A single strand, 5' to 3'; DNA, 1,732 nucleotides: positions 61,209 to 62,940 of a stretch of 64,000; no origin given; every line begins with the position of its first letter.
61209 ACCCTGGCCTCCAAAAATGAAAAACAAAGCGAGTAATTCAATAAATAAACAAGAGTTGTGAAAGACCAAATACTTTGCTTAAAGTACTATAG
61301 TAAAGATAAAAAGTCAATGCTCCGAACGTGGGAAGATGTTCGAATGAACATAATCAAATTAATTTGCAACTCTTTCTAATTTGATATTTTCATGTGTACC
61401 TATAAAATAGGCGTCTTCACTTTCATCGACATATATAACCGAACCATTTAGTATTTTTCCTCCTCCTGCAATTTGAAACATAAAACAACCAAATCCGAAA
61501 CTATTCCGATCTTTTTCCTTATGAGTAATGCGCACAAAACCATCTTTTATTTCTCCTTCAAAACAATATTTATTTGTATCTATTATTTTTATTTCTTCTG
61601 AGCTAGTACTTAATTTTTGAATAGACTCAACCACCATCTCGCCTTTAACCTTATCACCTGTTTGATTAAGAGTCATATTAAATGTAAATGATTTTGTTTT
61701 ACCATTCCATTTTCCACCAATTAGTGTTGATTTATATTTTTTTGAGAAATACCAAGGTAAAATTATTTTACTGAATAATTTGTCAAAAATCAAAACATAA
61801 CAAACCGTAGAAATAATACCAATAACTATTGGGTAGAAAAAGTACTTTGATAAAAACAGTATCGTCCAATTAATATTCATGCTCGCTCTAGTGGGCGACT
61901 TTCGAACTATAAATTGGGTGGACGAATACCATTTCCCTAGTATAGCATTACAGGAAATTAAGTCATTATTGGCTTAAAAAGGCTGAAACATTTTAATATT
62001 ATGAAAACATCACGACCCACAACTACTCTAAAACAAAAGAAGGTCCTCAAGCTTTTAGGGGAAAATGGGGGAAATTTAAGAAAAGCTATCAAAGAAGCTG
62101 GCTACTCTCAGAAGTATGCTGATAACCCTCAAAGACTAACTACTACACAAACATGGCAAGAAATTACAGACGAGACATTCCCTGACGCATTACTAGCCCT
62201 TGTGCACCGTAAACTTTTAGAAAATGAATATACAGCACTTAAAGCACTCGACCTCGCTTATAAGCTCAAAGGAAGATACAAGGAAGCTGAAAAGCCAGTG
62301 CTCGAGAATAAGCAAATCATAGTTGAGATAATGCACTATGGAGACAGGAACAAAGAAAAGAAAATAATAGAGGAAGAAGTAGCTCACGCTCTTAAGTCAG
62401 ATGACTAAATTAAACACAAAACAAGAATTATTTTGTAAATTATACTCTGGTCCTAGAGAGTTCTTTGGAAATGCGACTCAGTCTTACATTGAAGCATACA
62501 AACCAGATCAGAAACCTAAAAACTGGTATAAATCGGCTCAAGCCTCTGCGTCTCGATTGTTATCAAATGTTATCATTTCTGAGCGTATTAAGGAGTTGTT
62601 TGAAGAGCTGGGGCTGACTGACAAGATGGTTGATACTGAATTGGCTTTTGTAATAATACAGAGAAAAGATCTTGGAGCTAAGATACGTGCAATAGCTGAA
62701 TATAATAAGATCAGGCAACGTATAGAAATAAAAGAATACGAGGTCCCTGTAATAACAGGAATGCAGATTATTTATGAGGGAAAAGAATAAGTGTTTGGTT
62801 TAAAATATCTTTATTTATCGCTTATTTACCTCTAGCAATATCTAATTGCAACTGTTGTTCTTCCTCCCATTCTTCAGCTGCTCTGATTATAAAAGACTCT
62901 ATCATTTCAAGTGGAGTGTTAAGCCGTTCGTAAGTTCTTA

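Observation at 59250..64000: AT-rich accessory island with cassette-like small genes, phage packaging genes and a HEPN protein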

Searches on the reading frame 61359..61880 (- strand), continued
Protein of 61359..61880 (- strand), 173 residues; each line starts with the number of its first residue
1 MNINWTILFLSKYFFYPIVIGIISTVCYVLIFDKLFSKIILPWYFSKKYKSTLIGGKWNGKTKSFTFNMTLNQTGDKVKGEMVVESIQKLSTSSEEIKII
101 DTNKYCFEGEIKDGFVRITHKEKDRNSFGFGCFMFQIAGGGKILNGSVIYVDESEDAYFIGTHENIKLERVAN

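Call 118: search_protein_families(library=pfam, max_evalue=0.001, proteins=[L175:4418-5158:-, L175:5767-6195:+, L175:6298-6879:+, L175:6986-7477:+, L175:7592-8572:+, L175:8628-9128:+, L175:9212-9775:+, L175:9926-10408:+, L175:11111-11854:-])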
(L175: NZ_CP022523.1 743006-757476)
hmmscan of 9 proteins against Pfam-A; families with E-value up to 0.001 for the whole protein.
L175:4418-5158:- (246 aa): 1 family
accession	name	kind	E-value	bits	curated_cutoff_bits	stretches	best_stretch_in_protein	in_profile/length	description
PF00589.27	Phage_integrase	-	4.1e-35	121.5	27.1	1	33-231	3-168/172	Phage integrase family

L175:5767-6195:+ (142 aa): 0 families

L175:6298-6879:+ (193 aa): 0 families

L175:6986-7477:+ (163 aa): 0 families

L175:7592-8572:+ (326 aa): 1 family
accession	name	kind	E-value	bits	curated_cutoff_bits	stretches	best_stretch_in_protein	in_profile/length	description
PF13391.12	HNH_2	-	5.1e-05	23.5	21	1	33-88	4-63/66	HNH endonuclease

L175:8628-9128:+ (166 aa): 0 families

L175:9212-9775:+ (187 aa): 0 families

L175:9926-10408:+ (160 aa): 1 family
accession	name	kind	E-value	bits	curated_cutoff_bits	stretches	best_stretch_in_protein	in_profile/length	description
PF09413.15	DUF2007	-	0.00012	22.6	25.7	1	6-53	10-56/66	Putative prokaryotic signal transducing protein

L175:11111-11854:- (247 aa): 1 family
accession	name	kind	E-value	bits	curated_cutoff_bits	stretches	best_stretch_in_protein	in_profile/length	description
PF00497.25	SBP_bac_3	-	9.2e-08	32.4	26.4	1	32-214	2-98/132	Bacterial extracellular solute-binding proteins, family 3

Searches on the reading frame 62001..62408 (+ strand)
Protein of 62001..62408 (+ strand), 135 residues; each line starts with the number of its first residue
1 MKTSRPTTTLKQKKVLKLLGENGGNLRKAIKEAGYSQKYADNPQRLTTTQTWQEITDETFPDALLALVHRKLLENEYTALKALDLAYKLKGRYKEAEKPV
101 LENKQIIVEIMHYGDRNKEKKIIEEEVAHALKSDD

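Call 3: search_protein_families(library=pfam, max_evalue=0.1, proteins=[window:62001-62408:+])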
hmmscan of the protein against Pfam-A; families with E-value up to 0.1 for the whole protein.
window:62001-62408:+ (135 aa): 2 families
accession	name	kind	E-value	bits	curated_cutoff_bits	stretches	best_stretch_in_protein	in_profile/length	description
PF01282.25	Ribosomal_S24e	-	0.003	18.1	24.5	1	94-134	4-44/95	Ribosomal protein S24e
PF09180.16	ProRS-C_1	-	0.081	13.5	31.5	0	98-126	5-32/71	Prolyl-tRNA synthetase, C-terminal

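Call 4: search_protein_families(library=phrogs, max_evalue=0.1, proteins=[window:62001-62408:+])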
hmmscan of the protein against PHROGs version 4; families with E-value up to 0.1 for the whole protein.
window:62001-62408:+ (135 aa): 2 families
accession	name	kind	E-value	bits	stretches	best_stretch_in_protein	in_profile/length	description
phrog_51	-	head and packaging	0.00088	20.1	1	4-41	85-122/261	terminase small subunit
phrog_17390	-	unknown function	0.089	13.6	0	9-42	4-36/69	-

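Call 5: search_protein_families(library=padloc, max_evalue=0.1, proteins=[window:62001-62408:+])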
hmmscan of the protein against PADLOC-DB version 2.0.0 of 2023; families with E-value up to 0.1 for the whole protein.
window:62001-62408:+ (135 aa): 0 families

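Call 58: search_protein_families(library=ncbifam, max_evalue=0.1, proteins=[window:62001-62408:+])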
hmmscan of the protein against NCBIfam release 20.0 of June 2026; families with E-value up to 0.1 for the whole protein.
window:62001-62408:+ (135 aa): 1 family
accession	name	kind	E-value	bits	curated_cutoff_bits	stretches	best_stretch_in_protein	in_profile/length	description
NF009175.0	PRK12523.1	equivalog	0.055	13.5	271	1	53-117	52-116/172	RNA polymerase sigma factor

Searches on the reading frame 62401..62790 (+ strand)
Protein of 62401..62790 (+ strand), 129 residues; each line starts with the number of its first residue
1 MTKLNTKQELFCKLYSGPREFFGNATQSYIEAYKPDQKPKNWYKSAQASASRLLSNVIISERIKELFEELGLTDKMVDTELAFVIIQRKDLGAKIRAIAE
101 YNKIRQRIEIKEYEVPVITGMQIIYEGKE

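Call 3: search_protein_families(library=pfam, max_evalue=0.1, proteins=[window:62401-62790:+])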
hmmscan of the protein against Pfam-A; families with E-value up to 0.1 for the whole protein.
window:62401-62790:+ (129 aa): 2 families
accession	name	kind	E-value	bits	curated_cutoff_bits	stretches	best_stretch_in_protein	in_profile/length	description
PF03592.21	Terminase_2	-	6.2e-08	33.8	26.1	1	4-76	1-62/141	Terminase small subunit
PF12977.12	DUF3861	-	0.084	13.6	27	0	47-71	54-78/90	Domain of Unknown Function with PDB structure (DUF3861)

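Call 4: search_protein_families(library=phrogs, max_evalue=0.1, proteins=[window:62401-62790:+])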
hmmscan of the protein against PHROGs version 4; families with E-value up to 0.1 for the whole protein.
window:62401-62790:+ (129 aa): 3 families
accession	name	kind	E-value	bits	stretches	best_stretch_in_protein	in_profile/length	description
phrog_51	-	head and packaging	1.5e-14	55.4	1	1-76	86-149/261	terminase small subunit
phrog_2606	-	head and packaging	6.5e-09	36.6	1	3-70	88-145/310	terminase small subunit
phrog_17390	-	unknown function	0.00019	22.2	1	3-70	2-58/69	-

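Call 5: search_protein_families(library=padloc, max_evalue=0.1, proteins=[window:62401-62790:+])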
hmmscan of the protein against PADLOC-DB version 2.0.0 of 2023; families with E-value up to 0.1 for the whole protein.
window:62401-62790:+ (129 aa): 0 families

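Call 15: find_encoding_contigs(protein=window:62401-62790:+, flank=10000, max_places=10)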
Protein window:62401-62790:+ (129 aa): no gene with exactly this product is on record in the collection.

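Call 20: find_related_loci(query=window:62401-62790:+, collection=viral_contigs, flank=10000)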
Query window:62401-62790:+ (129 aa) in viral_contigs; peptide patterns used: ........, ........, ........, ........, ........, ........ (x = any residue, [..] = any of these).
11 stretches matched a pattern, but none encodes a relative of the query by tblastn (E <= 1e-3).

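Call 51: search_dna_similar(query=window:62401-62790:+, collection=phages, mode=protein, max_evalue=0.001, max_rows=15)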
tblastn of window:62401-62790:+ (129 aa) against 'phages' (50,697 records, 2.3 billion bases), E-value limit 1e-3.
Records with a match: 2; places in all: 2; records where one place covers at least 80% of the query: 0.
Best place of each record, by identity: <60% 2.
By first word of the organism name: Enterobacter 2.
By host as written in the record: Enterobacter cloacae 2.
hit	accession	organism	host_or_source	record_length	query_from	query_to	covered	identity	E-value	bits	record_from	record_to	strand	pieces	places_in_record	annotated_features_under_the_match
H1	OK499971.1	Enterobacter phage vB_EclS_CobraSix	Enterobacter cloacae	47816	1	70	54%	38.0%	1e-3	43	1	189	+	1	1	hypothetical protein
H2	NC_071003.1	Enterobacter phage vB_EclS_CobraSix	Enterobacter cloacae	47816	1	70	54%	38.0%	1e-3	43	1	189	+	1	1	terminase small subunit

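Call 58: search_protein_families(library=ncbifam, max_evalue=0.1, proteins=[window:62401-62790:+])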
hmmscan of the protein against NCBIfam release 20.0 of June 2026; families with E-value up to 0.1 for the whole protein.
window:62401-62790:+ (129 aa): 0 families

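Call 61: find_homologous_proteins(query=window:62401-62790:+, max_evalue=0.001)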
Query window:62401-62790:+ (129 aa): 39 proteins with E <= 0.001 among 51 candidates.
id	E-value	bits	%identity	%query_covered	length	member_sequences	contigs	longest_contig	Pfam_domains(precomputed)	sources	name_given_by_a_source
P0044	2.6e-77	274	100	100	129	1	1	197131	PF03592.22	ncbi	ncbi:MAG: terminase small subunit [Patescibacteria group bacterium]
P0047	7.4e-35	137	63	84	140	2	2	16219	PF03592.22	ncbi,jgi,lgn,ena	-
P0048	8.2e-35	137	64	81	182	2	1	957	-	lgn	-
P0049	8.4e-35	137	66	81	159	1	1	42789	PF03592.22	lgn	-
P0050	1.2e-34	137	63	84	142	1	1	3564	-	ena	-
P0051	2.2e-34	136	64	81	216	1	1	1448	-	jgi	-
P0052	8.3e-34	134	60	84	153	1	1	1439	-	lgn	-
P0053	1.1e-33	134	63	81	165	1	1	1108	-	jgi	jgi:hypothetical protein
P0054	1.5e-33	133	59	90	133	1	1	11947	-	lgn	-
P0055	1.6e-33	133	60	84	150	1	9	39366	PF03592.22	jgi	jgi:hypothetical protein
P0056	9.6e-33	131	62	82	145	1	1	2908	-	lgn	-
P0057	1.3e-32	130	61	82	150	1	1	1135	PF03592.22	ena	-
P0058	2.3e-32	129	58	90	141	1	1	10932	PF03592.22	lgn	-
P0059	3.1e-32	129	61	82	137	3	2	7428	-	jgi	-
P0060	3.1e-32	129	58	82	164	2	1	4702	PF03592.22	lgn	-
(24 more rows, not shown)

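Call 63: find_related_loci(query=A3, collection=viral_contigs, flank=10000)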
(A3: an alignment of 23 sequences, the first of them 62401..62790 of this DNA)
Query A3 (129 aa) in viral_contigs; peptide patterns used: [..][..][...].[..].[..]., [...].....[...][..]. (x = any residue, [..] = any of these).
600 stretches matched a pattern (row limit reached: there are more); 342 encode a relative of the query (tblastn E <= 1e-3); the best 80 are kept; 80 distinct loci.
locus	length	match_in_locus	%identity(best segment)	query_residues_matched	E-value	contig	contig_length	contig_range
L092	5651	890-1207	66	3-108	3e-44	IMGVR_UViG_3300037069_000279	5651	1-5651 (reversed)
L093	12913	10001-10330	57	3-112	6e-38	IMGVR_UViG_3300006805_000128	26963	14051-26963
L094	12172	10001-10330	57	3-112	6e-38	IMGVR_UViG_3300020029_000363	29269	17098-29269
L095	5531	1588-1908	56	2-108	7e-38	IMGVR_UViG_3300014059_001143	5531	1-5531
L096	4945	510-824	60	4-108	2e-37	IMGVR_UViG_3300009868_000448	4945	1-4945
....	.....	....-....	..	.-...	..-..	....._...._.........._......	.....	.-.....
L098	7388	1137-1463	58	3-111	5e-37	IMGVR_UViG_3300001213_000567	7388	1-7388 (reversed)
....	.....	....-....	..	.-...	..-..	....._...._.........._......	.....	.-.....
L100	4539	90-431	54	2-115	8e-37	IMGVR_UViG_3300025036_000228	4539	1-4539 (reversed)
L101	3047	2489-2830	54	3-115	1e-36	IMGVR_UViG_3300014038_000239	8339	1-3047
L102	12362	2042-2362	60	2-108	2e-36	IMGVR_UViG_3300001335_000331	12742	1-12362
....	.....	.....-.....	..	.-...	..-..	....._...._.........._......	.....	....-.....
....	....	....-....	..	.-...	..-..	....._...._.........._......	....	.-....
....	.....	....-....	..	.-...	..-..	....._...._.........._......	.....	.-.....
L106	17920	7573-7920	54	3-117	8e-36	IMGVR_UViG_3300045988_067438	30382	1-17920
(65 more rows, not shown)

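Call 64: find_encoding_contigs(protein=P0049, flank=10000, max_places=3)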
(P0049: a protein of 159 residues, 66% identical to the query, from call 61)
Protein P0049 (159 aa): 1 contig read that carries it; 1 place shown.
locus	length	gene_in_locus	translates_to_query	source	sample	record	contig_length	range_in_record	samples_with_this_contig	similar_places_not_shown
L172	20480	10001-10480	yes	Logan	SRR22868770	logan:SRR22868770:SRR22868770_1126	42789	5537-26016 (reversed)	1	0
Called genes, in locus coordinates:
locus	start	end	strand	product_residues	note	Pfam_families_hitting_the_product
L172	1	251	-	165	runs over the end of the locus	PF07460:NUMOD3 (weak)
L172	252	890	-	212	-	-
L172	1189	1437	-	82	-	-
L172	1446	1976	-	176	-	-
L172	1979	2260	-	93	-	-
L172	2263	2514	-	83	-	-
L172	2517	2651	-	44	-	-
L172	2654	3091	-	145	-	-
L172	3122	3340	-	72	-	-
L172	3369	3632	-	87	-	-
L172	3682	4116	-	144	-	PF13392:HNH_3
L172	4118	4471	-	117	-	PF09643:YopX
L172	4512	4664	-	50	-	-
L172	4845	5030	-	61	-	-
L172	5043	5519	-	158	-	-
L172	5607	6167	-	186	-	-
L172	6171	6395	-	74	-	-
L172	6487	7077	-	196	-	PF01807:Zn_ribbon_DnaG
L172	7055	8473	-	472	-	PF03288:Pox_D5 (faint), PF08706:D5_N, PF19263:DUF5906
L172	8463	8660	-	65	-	-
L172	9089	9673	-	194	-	-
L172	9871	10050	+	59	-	-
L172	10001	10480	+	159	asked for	PF03592:Terminase_2 (weak)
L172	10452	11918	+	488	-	-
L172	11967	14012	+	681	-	PF23899:SU10_portal (faint)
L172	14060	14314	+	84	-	PF24729:Acb2_Tad1_hairpin (weak)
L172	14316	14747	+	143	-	-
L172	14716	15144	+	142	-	-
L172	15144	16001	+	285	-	-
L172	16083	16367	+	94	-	-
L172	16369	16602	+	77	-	-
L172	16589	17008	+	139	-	-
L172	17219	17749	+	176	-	-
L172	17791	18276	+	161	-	-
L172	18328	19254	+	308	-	PF10124:Mu-like_gpT (faint), PF25209:Phage_capsid_4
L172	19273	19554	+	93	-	-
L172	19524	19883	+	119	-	-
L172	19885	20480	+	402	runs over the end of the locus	-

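Call 118: search_protein_families(library=pfam, max_evalue=0.001, proteins=[L172:10452-11918:+])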
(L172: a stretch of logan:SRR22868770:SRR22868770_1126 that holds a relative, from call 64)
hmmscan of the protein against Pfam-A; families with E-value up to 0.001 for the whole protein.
L172:10452-11918:+ (488 aa): 0 families

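Call 119: search_solved_structures(query=L172:10452-11918:+, max_evalue=0.01)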
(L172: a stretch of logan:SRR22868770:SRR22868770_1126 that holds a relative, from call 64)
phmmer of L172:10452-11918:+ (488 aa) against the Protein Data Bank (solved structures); distinct sequences matched with E-value up to 0.01: 1.
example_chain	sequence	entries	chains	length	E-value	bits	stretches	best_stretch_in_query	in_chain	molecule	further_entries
1k5c_A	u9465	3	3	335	0.0011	21.1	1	340-392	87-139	ENDOPOLYGALACTURONASE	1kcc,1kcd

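Call 121: search_protein_families(library=phrogs, max_evalue=0.00001, proteins=[L172:10452-11918:+])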
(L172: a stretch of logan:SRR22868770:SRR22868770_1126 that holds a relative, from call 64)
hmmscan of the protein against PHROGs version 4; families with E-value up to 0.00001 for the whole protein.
L172:10452-11918:+ (488 aa): 2 families
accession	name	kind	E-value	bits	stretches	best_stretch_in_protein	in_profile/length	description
phrog_979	-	head and packaging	1.9e-18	67.5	1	6-267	152-445/642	terminase large subunit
phrog_3717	-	head and packaging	3.2e-09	37.7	1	18-231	19-226/277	terminase large subunit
